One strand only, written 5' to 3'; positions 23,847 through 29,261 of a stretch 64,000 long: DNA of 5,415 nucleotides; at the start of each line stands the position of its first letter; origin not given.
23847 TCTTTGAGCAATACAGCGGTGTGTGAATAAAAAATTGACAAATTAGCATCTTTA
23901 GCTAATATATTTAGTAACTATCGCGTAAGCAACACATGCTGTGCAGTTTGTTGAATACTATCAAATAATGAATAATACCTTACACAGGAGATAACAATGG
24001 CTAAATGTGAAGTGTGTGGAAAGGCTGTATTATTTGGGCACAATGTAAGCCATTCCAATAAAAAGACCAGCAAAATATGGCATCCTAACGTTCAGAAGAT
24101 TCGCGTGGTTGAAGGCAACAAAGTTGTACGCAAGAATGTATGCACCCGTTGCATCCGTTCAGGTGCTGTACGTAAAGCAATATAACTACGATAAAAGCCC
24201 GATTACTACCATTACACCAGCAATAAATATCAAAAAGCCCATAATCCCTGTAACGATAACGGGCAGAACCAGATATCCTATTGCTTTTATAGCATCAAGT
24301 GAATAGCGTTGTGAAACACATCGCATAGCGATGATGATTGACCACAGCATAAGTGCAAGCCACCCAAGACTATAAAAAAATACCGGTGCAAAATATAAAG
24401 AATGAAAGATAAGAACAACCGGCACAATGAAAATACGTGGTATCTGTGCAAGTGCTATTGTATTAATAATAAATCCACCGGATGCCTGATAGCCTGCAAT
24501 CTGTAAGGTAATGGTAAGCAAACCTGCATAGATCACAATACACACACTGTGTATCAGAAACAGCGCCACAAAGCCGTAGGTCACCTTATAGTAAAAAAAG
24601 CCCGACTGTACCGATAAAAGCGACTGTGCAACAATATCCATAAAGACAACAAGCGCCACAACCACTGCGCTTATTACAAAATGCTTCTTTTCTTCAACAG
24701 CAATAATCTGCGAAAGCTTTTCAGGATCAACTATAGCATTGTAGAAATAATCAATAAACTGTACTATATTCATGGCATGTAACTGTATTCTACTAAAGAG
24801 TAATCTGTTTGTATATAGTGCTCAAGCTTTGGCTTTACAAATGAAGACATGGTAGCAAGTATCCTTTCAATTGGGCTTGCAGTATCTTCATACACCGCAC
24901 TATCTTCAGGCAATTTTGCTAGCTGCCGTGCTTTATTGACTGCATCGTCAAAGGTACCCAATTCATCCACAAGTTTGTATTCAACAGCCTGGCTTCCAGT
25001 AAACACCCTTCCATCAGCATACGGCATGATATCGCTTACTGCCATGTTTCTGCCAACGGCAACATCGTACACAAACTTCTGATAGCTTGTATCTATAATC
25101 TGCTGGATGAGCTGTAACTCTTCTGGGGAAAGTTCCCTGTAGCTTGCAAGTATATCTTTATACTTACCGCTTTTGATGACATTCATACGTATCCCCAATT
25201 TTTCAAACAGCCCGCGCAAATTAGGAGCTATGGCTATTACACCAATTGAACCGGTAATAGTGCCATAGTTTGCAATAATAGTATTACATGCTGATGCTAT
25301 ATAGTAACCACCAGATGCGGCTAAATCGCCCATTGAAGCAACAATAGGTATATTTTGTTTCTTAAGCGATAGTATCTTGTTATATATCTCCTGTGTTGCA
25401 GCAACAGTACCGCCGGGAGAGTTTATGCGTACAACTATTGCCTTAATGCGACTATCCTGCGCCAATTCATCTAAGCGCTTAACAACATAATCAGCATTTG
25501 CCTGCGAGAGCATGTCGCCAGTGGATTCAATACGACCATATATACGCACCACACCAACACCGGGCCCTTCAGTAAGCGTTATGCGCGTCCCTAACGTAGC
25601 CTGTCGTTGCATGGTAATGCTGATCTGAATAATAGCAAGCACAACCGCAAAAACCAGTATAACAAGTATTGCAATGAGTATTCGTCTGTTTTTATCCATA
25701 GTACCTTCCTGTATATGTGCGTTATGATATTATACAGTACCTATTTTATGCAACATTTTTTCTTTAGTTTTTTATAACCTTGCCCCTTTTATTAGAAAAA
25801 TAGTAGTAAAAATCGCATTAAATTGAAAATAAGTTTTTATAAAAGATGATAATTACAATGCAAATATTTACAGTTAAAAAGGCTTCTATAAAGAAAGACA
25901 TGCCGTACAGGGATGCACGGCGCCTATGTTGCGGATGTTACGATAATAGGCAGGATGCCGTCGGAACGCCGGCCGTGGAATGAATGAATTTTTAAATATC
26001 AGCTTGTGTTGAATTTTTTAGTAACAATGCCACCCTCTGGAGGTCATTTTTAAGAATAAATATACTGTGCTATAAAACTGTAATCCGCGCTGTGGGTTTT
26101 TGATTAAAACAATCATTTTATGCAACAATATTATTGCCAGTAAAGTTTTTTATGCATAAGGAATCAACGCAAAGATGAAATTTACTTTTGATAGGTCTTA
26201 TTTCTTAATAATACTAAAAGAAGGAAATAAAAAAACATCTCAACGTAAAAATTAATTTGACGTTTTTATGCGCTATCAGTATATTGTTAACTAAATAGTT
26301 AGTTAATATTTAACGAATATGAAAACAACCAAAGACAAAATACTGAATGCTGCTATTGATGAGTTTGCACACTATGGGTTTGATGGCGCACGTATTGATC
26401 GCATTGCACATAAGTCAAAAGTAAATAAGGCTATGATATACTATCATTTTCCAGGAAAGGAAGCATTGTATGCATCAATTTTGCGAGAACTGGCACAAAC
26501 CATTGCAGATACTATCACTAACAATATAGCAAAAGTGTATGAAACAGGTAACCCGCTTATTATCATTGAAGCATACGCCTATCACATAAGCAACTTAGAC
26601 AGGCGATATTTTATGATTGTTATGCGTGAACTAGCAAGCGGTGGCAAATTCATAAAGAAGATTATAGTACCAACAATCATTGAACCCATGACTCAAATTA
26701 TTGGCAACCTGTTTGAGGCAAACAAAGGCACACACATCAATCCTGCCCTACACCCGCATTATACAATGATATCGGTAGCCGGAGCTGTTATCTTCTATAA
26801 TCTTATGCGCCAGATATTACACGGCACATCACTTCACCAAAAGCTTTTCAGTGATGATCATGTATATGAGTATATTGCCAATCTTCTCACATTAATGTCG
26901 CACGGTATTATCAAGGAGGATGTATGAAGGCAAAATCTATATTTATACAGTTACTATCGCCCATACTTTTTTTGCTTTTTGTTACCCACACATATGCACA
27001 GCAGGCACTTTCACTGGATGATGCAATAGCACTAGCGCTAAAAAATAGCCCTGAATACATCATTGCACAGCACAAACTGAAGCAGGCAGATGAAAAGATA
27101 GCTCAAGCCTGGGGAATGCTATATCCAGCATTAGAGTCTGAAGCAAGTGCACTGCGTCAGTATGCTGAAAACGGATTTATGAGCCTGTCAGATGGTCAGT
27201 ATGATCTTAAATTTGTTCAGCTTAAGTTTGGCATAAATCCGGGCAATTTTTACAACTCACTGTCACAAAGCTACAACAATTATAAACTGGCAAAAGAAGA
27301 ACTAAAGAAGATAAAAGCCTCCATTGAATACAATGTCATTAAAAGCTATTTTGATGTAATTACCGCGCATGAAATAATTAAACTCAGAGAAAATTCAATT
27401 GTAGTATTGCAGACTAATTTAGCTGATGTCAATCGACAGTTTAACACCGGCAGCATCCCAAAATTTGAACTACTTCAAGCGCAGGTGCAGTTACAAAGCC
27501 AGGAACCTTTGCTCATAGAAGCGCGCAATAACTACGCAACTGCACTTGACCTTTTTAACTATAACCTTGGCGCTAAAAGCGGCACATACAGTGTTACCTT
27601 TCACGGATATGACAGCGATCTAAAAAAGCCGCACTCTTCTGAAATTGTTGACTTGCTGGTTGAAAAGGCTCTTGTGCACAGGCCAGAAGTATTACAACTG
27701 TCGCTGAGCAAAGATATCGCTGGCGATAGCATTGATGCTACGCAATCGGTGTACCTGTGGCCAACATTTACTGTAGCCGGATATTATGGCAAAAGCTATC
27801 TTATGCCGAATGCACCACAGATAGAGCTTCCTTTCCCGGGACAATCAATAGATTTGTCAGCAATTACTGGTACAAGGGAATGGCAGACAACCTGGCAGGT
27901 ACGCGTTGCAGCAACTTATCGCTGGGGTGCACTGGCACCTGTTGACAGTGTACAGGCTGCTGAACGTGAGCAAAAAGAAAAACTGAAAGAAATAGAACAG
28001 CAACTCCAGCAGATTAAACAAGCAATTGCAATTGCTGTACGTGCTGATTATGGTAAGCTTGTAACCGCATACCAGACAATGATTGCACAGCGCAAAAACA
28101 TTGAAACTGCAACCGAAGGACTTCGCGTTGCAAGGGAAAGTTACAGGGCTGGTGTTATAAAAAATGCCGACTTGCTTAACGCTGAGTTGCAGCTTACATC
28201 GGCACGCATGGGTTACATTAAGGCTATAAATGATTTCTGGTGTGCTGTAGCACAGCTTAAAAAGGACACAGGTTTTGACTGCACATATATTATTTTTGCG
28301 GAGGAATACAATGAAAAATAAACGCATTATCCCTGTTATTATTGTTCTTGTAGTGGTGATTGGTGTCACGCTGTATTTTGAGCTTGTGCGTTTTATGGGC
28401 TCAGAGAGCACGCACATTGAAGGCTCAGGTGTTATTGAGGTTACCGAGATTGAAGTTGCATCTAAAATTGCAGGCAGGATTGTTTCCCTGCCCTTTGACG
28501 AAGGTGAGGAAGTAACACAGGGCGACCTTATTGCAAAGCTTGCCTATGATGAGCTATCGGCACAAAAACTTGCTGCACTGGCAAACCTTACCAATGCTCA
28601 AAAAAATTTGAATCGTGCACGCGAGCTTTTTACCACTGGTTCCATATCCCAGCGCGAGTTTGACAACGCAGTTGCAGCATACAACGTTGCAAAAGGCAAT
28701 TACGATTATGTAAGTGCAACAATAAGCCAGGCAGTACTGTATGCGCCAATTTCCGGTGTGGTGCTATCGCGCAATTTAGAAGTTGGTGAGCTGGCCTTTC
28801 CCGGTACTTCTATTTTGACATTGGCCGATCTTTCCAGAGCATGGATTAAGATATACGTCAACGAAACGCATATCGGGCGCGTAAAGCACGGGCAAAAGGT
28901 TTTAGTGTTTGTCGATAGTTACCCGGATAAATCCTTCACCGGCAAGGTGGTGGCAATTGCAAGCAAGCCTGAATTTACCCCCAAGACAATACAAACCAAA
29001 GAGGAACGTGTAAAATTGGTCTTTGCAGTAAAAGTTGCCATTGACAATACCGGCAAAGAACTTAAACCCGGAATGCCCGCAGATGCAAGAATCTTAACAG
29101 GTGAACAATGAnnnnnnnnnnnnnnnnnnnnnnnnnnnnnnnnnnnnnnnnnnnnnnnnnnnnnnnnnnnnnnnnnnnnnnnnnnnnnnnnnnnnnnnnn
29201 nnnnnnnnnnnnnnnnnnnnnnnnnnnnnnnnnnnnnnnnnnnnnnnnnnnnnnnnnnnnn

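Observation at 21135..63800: Strongly over-represented 9- to 14-mer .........[TA]... motif scattered through coding and noncoding DNA on both strands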

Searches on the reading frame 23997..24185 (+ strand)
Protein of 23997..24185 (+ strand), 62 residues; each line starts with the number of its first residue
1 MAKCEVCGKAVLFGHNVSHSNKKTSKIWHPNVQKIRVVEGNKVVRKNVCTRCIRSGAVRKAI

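Call 38: find_encoding_contigs(protein=window:23997-24185:+, flank=10000, max_places=10)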
Protein window:23997-24185:+ (62 aa): 15 contigs read that carry it; 10 places shown.
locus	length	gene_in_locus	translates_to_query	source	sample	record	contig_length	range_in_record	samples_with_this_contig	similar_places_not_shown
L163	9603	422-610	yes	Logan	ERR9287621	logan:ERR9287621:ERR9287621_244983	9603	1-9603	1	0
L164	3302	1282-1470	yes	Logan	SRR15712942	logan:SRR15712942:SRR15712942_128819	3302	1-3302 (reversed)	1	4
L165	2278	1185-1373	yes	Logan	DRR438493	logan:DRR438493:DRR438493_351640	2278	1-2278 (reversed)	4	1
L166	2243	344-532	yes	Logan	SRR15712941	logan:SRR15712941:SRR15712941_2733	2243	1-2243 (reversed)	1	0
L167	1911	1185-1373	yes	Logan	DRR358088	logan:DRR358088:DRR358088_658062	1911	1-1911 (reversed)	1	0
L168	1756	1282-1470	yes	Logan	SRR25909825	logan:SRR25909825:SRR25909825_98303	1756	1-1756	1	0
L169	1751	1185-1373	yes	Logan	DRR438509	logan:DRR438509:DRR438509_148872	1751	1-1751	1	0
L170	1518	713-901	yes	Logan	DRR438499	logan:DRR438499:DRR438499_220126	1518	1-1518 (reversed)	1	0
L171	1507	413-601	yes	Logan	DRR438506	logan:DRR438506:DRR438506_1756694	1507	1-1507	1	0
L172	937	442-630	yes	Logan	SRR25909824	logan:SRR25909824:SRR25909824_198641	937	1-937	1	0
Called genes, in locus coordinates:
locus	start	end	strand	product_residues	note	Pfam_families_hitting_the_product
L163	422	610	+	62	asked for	PF00830:Ribosomal_L28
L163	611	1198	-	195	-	-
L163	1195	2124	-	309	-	PF00574:CLP_protease (weak), PF25145:NfeD1b_N, PF01343:Peptidase_S49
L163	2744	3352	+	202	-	PF00440:TetR_N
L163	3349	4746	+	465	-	PF02321:OEP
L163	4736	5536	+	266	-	PF25917:BSH_RND, PF25973:BSH_CzcB, PF25876:HH_MFP_RND, PF25954:Beta-barrel_RND_2, PF25990:Beta-barrel_YknX, PF26002:Beta-barrel_AprE (weak)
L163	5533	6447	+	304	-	PF00005:ABC_tran, PF13304:AAA_21 (faint), PF13732:DrrA1-3_C (weak)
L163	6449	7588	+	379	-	PF12679:ABC2_membrane_2, PF12698:ABC2_membrane_3, PF01061:ABC2_membrane, PF12730:ABC2_membrane_4 (weak)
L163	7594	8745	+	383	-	PF12679:ABC2_membrane_2, PF12698:ABC2_membrane_3, PF01061:ABC2_membrane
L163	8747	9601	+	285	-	?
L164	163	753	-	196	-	PF03602:Cons_hypoth95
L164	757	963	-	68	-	PF08984:DUF1858, PF04405:ScdA_N (weak)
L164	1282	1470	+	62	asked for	PF00830:Ribosomal_L28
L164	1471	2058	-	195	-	-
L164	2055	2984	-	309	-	PF00574:CLP_protease (weak), PF25145:NfeD1b_N, PF01343:Peptidase_S49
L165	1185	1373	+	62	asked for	PF00830:Ribosomal_L28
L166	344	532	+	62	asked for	PF00830:Ribosomal_L28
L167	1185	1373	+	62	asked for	PF00830:Ribosomal_L28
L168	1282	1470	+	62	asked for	PF00830:Ribosomal_L28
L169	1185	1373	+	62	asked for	PF00830:Ribosomal_L28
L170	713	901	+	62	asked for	PF00830:Ribosomal_L28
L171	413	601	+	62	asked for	PF00830:Ribosomal_L28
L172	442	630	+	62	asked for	PF00830:Ribosomal_L28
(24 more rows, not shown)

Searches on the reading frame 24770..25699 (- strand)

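Call 7: search_protein_families(library=pfam, proteins=[window:24770-25699:-])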
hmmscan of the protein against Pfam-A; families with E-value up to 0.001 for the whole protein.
window:24770-25699:- (309 aa): 3 families
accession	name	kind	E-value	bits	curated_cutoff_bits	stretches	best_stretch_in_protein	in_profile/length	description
PF01343.23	Peptidase_S49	-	1.1e-53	181.8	24.9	1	112-263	2-153/154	Peptidase family S49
PF25145.1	NfeD1b_N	-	5e-09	36.4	40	1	74-156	20-99/189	NfeD1b, N-terminal domain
PF00574.28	CLP_protease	-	6.6e-08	33.1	20.2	1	62-138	23-96/182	Clp protease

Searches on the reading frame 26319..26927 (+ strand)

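Call 31: search_protein_families(library=pfam, proteins=[window:26319-26927:+], max_evalue=0.001)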
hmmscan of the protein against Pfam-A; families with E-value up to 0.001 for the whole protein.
window:26319-26927:+ (202 aa): 1 family
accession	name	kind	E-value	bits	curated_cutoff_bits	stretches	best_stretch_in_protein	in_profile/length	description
PF00440.29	TetR_N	-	3.9e-13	49.4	24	1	8-53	1-46/47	Bacterial regulatory proteins, tetR family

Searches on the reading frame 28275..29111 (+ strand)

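Call 31: search_protein_families(library=pfam, proteins=[window:28275-29111:+], max_evalue=0.001)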
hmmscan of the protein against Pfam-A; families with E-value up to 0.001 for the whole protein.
window:28275-29111:+ (278 aa): 6 families
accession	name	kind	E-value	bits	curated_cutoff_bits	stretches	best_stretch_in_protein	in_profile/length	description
PF16576.10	HlyD_D23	-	8.8e-26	91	30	1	56-268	14-213/214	Barrel-sandwich domain of CusB or HlyD membrane-fusion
PF13437.12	HlyD_3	-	4.4e-22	79.3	22.2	1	154-266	1-106/106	HlyD family secretion protein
PF00529.27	CusB_dom_1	-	2.2e-05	25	26.5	1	39-273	12-87/89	Cation efflux system protein CusB domain 1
PF17876.7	CSD2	-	5.3e-05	23.7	26.2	1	192-228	12-49/74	Cold shock domain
PF12700.13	HlyD_2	-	8.2e-05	21.9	25.1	0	42-116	48-121/416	HlyD family secretion protein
PF13533.13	Biotin_lipoyl_2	-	0.0003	21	29.8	1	60-89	2-31/32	Biotin-lipoyl like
